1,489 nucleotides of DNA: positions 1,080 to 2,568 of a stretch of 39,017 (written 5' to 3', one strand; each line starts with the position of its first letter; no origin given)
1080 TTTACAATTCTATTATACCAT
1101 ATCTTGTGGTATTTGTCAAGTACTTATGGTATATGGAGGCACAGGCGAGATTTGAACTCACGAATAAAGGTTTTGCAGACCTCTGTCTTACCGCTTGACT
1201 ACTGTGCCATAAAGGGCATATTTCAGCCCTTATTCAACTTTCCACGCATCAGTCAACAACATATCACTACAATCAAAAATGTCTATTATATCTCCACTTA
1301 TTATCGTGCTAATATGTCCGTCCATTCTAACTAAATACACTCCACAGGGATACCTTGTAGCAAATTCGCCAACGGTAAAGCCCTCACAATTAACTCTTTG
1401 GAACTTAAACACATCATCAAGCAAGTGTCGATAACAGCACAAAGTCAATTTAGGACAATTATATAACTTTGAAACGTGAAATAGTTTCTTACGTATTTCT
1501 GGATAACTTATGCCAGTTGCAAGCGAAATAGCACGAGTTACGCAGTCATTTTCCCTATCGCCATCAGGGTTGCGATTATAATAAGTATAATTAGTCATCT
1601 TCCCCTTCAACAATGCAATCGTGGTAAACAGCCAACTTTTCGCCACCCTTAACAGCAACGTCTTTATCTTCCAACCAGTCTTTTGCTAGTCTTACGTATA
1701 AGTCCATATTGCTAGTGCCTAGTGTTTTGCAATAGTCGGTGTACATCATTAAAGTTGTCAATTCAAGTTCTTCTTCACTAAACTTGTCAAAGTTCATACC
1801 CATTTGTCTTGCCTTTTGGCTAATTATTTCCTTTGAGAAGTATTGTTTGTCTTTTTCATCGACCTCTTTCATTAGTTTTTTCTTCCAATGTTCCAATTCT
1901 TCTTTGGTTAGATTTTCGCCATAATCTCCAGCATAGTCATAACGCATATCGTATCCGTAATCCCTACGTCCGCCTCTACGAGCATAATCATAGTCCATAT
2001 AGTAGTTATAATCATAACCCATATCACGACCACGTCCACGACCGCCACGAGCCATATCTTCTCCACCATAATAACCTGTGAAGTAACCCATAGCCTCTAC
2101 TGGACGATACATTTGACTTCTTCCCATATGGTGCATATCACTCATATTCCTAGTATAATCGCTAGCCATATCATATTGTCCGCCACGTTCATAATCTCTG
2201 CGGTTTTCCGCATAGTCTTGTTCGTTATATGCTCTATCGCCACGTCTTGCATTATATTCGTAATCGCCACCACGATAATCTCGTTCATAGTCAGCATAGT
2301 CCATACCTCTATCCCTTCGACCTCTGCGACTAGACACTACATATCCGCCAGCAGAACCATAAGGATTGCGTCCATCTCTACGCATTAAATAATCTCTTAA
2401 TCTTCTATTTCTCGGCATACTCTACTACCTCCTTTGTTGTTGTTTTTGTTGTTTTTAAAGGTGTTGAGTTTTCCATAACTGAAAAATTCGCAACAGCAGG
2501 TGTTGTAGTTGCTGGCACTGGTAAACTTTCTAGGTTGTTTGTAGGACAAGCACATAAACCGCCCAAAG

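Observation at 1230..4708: Cassette of seven consecutive genes encoding compositionally extreme proteins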

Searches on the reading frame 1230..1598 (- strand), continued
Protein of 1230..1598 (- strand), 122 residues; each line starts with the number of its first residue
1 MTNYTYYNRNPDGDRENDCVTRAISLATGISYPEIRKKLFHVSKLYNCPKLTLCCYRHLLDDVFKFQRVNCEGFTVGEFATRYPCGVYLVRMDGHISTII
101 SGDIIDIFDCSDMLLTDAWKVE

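Call 109: find_encoding_contigs(protein=P0194, flank=10000, max_places=1)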
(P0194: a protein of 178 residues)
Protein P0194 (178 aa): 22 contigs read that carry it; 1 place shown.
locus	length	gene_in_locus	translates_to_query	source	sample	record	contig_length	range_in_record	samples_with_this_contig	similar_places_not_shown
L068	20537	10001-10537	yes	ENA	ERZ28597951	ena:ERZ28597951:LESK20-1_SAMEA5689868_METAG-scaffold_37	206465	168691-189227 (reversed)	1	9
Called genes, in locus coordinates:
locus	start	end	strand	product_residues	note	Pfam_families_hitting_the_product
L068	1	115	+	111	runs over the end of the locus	PF24203:Phage_ProQ_C_like (weak)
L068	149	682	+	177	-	-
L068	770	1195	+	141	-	-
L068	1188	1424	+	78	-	-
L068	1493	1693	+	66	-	-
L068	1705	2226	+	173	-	-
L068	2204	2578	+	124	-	-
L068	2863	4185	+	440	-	PF03237:Terminase_6N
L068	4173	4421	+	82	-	-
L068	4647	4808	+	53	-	PF23768:DUF7167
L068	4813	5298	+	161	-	-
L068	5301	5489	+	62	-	-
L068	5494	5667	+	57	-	-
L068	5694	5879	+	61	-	-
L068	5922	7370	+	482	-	-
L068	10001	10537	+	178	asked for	-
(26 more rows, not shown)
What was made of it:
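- The 'head' location is in fact a ~10-kb island of mostly unannotated genes that includes three on the reverse strand (call 109).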

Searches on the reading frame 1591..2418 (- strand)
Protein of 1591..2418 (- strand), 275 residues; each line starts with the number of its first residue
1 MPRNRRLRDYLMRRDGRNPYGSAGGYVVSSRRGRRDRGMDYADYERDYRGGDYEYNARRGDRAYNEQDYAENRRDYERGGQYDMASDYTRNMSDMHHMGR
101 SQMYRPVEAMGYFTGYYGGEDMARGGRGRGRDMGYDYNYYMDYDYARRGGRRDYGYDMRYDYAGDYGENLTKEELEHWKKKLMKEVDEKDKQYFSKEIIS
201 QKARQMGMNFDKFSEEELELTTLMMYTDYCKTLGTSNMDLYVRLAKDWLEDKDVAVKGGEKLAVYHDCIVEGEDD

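Call 6: search_protein_families(library=pfam, proteins=[window:1591-2418:-], max_evalue=1)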
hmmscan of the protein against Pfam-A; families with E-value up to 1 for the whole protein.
window:1591-2418:- (275 aa): 1 family
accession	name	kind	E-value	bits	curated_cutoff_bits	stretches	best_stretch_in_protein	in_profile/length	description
PF25223.1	DUF7841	-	2.5e-09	37.9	25.2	1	158-254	4-104/114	Domain of unknown function (DUF7841)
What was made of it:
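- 1591..2418 (-): p6: Arg/Asp/Tyr/Gly-rich disordered N-terminal region with a conserved '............' motif, then a C-terminal DUF7841 helical domain. PF25223 at 37.9 bits against a 25.2-bit cut-off (call 6).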

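Call 7: search_protein_families(library=phrogs, proteins=[window:1591-2418:-], max_evalue=0.1)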
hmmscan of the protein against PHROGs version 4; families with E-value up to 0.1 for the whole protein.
window:1591-2418:- (275 aa): 0 families

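Call 11: search_protein_families(library=ncbifam, proteins=[window:1591-2418:-], max_evalue=0.1)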
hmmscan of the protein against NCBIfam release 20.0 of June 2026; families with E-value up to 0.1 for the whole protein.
window:1591-2418:- (275 aa): 0 families

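Call 18: find_related_loci(query=window:1591-2418:-, collection=viral_contigs, flank=10000)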
Query window:1591-2418:- (275 aa) in viral_contigs; peptide patterns used: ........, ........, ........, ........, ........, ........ (x = any residue, [..] = any of these).
5 stretches matched a pattern; 2 encode a relative of the query (tblastn E <= 1e-3); 2 distinct loci.
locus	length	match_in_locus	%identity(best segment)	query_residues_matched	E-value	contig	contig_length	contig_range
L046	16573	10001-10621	38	4-272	2e-28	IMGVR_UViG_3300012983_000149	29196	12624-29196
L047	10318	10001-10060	65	32-51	6e-4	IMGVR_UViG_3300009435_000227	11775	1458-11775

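Call 72: search_protein_families(library=padloc, proteins=[window:1591-2418:-], max_evalue=0.01)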
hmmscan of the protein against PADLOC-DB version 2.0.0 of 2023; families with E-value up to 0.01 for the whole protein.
window:1591-2418:- (275 aa): 0 families

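Call 113: search_solved_structures(query=A9, max_evalue=1, show_alignments=1)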
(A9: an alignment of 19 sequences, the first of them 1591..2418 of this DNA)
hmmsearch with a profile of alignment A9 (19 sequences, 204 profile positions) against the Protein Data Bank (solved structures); distinct sequences matched with E-value up to 1: 2.
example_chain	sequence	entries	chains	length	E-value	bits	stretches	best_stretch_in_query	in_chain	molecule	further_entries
5b1r_A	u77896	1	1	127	0.085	16.5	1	165-197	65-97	B-cell differentiation antigen CD72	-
6n7m_A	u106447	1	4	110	0.17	15.6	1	58-124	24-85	Hypothetical Protein CD630_05490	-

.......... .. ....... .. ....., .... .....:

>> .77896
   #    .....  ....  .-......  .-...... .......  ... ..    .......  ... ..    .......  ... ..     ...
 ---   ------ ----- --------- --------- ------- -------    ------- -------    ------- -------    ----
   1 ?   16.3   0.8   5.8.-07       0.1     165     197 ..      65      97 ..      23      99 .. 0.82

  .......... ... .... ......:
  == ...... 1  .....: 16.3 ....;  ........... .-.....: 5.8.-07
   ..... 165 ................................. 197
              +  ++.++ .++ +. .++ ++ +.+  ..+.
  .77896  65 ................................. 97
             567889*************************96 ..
